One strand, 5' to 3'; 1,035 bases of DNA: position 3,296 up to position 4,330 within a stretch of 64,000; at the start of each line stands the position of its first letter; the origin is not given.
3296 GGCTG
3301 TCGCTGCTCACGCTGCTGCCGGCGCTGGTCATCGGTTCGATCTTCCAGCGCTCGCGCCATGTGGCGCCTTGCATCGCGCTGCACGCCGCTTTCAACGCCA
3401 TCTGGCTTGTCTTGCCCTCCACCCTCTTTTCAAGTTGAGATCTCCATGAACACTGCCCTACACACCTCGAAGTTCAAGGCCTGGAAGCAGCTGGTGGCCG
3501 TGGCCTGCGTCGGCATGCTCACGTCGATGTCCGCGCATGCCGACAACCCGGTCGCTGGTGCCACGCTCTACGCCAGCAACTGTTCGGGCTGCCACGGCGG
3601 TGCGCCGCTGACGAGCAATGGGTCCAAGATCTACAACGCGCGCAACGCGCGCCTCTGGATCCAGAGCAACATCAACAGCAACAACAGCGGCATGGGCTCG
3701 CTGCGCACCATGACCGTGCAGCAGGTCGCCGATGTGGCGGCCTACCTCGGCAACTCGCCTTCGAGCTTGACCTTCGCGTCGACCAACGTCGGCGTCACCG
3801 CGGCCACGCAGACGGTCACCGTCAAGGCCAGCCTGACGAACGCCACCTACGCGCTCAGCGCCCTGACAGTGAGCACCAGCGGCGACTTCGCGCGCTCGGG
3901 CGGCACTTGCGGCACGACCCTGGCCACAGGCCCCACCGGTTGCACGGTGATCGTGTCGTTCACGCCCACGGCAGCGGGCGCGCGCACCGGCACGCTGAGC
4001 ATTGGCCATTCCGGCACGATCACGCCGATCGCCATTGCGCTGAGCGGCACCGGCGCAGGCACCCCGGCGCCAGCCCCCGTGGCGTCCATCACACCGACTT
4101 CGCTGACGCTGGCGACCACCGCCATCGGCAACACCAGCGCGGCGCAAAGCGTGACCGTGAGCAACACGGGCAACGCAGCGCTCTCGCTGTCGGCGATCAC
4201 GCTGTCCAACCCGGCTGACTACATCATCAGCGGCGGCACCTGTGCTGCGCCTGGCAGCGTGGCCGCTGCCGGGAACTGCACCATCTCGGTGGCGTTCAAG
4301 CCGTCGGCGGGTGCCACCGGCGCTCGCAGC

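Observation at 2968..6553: CPBP (Mrt-type) intramembrane protease paired with a sorted cytochrome-c / Ig-repeat surface protein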

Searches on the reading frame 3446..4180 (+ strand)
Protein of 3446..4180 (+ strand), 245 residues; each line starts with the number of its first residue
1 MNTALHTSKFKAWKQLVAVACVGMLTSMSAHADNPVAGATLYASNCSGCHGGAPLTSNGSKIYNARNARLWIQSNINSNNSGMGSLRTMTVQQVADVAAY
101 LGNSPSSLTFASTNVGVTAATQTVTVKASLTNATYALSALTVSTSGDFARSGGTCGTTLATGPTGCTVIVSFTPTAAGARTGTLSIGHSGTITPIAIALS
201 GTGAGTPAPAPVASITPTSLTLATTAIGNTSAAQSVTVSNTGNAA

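Call 51: predict_structure(alignment_id=A3)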
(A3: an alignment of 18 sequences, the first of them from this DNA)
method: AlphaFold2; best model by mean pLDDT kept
length: 245 residues; sequences in the alignment: 18
mean_pLDDT: 88.8   pTM: 0.75
mean pLDDT of the five models: 88.8, 87.5, 87.5, 87.2, 85.6
residues with pLDDT >= 90: 153; 70-90: 73; 50-70: 18; < 50: 1
segments of 3 or more residues with pLDDT < 50: none
pLDDT, mean of each block of 10 residues (from residue 1): 61 84 73 94 90 67 84 88 86 95 97 97 96 92 98 97 93 98 97 96 86 88 91 91 75
secondary structure, 60 per line:
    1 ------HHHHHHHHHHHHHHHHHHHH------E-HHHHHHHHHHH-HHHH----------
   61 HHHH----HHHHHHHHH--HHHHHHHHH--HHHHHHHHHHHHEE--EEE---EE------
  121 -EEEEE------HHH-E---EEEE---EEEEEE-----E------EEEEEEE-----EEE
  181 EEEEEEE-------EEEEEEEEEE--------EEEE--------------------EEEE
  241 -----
elements in order: H7-26 H35-45 H47-50 H61-64 H69-77 H80-88 H91-102 E107-109 E122-126 E141-144 E148-153 E166-172 E178-187 E195-204 E213-216 E237-240

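Call 57: fold_search(model_id=the predicted structure, library=pdb)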
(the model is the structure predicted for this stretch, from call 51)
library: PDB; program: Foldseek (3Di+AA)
matches with E <= 10: 1848; with E <= 0.001: 42
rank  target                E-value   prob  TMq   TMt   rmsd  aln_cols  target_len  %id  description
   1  9ijj_E                4.1e-06  1.00  0.35  0.19   4.1       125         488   18  In situ structure of the central apparatus in mouse sperm axoneme. (released 2025-06-04)
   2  8jmw_A                8.8e-06  1.00  0.32  0.17   8.8       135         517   14  Fibril form of serine peptidase Vpr (released 2023-12-06)
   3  9ijj_C                1.2e-05  1.00  0.35  0.09   4.3       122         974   20  In situ structure of the central apparatus in mouse sperm axoneme. (released 2025-06-04)
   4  9ijj_O                1.6e-05  1.00  0.34  0.07   8.4       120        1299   21  In situ structure of the central apparatus in mouse sperm axoneme. (released 2025-06-04)
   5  7sqc_O0               2.1e-05  1.00  0.31  0.07   6.1       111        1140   24  Ciliary C1 central pair apparatus isolated from Chlamydomonas reinhardtii (released 2022-04-13)
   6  7som_J                2.9e-05  1.00  0.33  0.13  22.2       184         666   18  Ciliary C2 central pair apparatus isolated from Chlamydomonas reinhardtii (released 2022-04-13)
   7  9fh8_A                5.5e-05  1.00  0.31  0.27   4.1       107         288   22  Crystal structure of the SPD-2 domain of Apis dorsata CEP192 (released 2025-03-26)
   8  7sqc_2B               7.4e-05  1.00  0.33  0.12   7.3       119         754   20  Ciliary C1 central pair apparatus isolated from Chlamydomonas reinhardtii (released 2022-04-13)
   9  9fh8_H                8.3e-05  1.00  0.32  0.28   8.4       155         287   19  Crystal structure of the SPD-2 domain of Apis dorsata CEP192 (released 2025-03-26)
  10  2e6j_MODEL_1_A        9.3e-05  1.00  0.32  0.63   3.4       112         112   15  Solution structure of the C-terminal PapD-like domain from human HYDIN protein (released 2007-07-03)
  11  7ptb                  1.1e-04  1.00  0.30  0.24   7.5       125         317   14  Crystal structure of the SPD-2 domain of human CEP192 (released 2022-04-06)
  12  7sqc_2A               1.3e-04  1.00  0.34  0.12   7.2       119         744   18  Ciliary C1 central pair apparatus isolated from Chlamydomonas reinhardtii (released 2022-04-13)
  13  7sqc_T1               1.7e-04  1.00  0.32  0.15   5.8       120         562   23  Ciliary C1 central pair apparatus isolated from Chlamydomonas reinhardtii (released 2022-04-13)
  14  7sqc_F1               2.4e-04  1.00  0.32  0.17   4.7       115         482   22  Ciliary C1 central pair apparatus isolated from Chlamydomonas reinhardtii (released 2022-04-13)
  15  2ys4_MODEL_1_A        2.4e-04  1.00  0.30  0.56   2.9       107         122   20  Solution structure of the N-terminal PapD-like domain of HYDIN protein from human (released 2008-04-08)
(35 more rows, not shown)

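Call 58: search_solved_structures(query=A3, max_evalue=1, show_alignments=2)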
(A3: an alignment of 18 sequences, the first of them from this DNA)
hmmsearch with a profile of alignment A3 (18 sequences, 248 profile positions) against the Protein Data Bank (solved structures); distinct sequences matched with E-value up to 1: 54.
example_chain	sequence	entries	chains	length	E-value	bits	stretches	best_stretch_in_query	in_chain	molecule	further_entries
7sqc_F0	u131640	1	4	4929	1.1e-09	41.1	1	155-244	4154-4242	Hydin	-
7n61_1B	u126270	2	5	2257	5.3e-08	35.6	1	168-245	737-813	FAP65 | Flagellar associated protein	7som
7n6g_3H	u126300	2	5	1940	6.7e-07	32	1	108-243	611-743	FAP74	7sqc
9krr_A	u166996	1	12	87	2.1e-06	30.4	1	28-105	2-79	Cytochrome c6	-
8qjg_A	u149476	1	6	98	2.9e-06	29.9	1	14-105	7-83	Lipoprotein cytochrome c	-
8qj6_A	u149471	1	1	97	3.3e-06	29.7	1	14-112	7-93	Lipoprotein cytochrome c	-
9ijj_4G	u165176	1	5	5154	5.3e-06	29.1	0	159-241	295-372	Hydrocephalus-inducing protein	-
7y5e_GN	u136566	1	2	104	1.8e-05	27.3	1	15-104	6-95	Cytochrome c6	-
2v08_A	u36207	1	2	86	2.8e-05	26.7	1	29-105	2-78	CYTOCHROME C6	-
3ph2_B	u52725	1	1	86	3.8e-05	26.2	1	29-105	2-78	Cytochrome c6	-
8yts_A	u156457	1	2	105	0.00012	24.6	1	12-105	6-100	Cytochrome C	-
9krc_A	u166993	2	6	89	0.00015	24.3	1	28-105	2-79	Cytochrome c6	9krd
4gyd_A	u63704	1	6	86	0.00015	24.3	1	29-106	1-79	Cytochrome c6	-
6q2u_A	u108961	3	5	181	0.0012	21.4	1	46-106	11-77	Cytochrome c4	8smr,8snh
7y7a_G7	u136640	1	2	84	0.0063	19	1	30-104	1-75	Cytochrome c6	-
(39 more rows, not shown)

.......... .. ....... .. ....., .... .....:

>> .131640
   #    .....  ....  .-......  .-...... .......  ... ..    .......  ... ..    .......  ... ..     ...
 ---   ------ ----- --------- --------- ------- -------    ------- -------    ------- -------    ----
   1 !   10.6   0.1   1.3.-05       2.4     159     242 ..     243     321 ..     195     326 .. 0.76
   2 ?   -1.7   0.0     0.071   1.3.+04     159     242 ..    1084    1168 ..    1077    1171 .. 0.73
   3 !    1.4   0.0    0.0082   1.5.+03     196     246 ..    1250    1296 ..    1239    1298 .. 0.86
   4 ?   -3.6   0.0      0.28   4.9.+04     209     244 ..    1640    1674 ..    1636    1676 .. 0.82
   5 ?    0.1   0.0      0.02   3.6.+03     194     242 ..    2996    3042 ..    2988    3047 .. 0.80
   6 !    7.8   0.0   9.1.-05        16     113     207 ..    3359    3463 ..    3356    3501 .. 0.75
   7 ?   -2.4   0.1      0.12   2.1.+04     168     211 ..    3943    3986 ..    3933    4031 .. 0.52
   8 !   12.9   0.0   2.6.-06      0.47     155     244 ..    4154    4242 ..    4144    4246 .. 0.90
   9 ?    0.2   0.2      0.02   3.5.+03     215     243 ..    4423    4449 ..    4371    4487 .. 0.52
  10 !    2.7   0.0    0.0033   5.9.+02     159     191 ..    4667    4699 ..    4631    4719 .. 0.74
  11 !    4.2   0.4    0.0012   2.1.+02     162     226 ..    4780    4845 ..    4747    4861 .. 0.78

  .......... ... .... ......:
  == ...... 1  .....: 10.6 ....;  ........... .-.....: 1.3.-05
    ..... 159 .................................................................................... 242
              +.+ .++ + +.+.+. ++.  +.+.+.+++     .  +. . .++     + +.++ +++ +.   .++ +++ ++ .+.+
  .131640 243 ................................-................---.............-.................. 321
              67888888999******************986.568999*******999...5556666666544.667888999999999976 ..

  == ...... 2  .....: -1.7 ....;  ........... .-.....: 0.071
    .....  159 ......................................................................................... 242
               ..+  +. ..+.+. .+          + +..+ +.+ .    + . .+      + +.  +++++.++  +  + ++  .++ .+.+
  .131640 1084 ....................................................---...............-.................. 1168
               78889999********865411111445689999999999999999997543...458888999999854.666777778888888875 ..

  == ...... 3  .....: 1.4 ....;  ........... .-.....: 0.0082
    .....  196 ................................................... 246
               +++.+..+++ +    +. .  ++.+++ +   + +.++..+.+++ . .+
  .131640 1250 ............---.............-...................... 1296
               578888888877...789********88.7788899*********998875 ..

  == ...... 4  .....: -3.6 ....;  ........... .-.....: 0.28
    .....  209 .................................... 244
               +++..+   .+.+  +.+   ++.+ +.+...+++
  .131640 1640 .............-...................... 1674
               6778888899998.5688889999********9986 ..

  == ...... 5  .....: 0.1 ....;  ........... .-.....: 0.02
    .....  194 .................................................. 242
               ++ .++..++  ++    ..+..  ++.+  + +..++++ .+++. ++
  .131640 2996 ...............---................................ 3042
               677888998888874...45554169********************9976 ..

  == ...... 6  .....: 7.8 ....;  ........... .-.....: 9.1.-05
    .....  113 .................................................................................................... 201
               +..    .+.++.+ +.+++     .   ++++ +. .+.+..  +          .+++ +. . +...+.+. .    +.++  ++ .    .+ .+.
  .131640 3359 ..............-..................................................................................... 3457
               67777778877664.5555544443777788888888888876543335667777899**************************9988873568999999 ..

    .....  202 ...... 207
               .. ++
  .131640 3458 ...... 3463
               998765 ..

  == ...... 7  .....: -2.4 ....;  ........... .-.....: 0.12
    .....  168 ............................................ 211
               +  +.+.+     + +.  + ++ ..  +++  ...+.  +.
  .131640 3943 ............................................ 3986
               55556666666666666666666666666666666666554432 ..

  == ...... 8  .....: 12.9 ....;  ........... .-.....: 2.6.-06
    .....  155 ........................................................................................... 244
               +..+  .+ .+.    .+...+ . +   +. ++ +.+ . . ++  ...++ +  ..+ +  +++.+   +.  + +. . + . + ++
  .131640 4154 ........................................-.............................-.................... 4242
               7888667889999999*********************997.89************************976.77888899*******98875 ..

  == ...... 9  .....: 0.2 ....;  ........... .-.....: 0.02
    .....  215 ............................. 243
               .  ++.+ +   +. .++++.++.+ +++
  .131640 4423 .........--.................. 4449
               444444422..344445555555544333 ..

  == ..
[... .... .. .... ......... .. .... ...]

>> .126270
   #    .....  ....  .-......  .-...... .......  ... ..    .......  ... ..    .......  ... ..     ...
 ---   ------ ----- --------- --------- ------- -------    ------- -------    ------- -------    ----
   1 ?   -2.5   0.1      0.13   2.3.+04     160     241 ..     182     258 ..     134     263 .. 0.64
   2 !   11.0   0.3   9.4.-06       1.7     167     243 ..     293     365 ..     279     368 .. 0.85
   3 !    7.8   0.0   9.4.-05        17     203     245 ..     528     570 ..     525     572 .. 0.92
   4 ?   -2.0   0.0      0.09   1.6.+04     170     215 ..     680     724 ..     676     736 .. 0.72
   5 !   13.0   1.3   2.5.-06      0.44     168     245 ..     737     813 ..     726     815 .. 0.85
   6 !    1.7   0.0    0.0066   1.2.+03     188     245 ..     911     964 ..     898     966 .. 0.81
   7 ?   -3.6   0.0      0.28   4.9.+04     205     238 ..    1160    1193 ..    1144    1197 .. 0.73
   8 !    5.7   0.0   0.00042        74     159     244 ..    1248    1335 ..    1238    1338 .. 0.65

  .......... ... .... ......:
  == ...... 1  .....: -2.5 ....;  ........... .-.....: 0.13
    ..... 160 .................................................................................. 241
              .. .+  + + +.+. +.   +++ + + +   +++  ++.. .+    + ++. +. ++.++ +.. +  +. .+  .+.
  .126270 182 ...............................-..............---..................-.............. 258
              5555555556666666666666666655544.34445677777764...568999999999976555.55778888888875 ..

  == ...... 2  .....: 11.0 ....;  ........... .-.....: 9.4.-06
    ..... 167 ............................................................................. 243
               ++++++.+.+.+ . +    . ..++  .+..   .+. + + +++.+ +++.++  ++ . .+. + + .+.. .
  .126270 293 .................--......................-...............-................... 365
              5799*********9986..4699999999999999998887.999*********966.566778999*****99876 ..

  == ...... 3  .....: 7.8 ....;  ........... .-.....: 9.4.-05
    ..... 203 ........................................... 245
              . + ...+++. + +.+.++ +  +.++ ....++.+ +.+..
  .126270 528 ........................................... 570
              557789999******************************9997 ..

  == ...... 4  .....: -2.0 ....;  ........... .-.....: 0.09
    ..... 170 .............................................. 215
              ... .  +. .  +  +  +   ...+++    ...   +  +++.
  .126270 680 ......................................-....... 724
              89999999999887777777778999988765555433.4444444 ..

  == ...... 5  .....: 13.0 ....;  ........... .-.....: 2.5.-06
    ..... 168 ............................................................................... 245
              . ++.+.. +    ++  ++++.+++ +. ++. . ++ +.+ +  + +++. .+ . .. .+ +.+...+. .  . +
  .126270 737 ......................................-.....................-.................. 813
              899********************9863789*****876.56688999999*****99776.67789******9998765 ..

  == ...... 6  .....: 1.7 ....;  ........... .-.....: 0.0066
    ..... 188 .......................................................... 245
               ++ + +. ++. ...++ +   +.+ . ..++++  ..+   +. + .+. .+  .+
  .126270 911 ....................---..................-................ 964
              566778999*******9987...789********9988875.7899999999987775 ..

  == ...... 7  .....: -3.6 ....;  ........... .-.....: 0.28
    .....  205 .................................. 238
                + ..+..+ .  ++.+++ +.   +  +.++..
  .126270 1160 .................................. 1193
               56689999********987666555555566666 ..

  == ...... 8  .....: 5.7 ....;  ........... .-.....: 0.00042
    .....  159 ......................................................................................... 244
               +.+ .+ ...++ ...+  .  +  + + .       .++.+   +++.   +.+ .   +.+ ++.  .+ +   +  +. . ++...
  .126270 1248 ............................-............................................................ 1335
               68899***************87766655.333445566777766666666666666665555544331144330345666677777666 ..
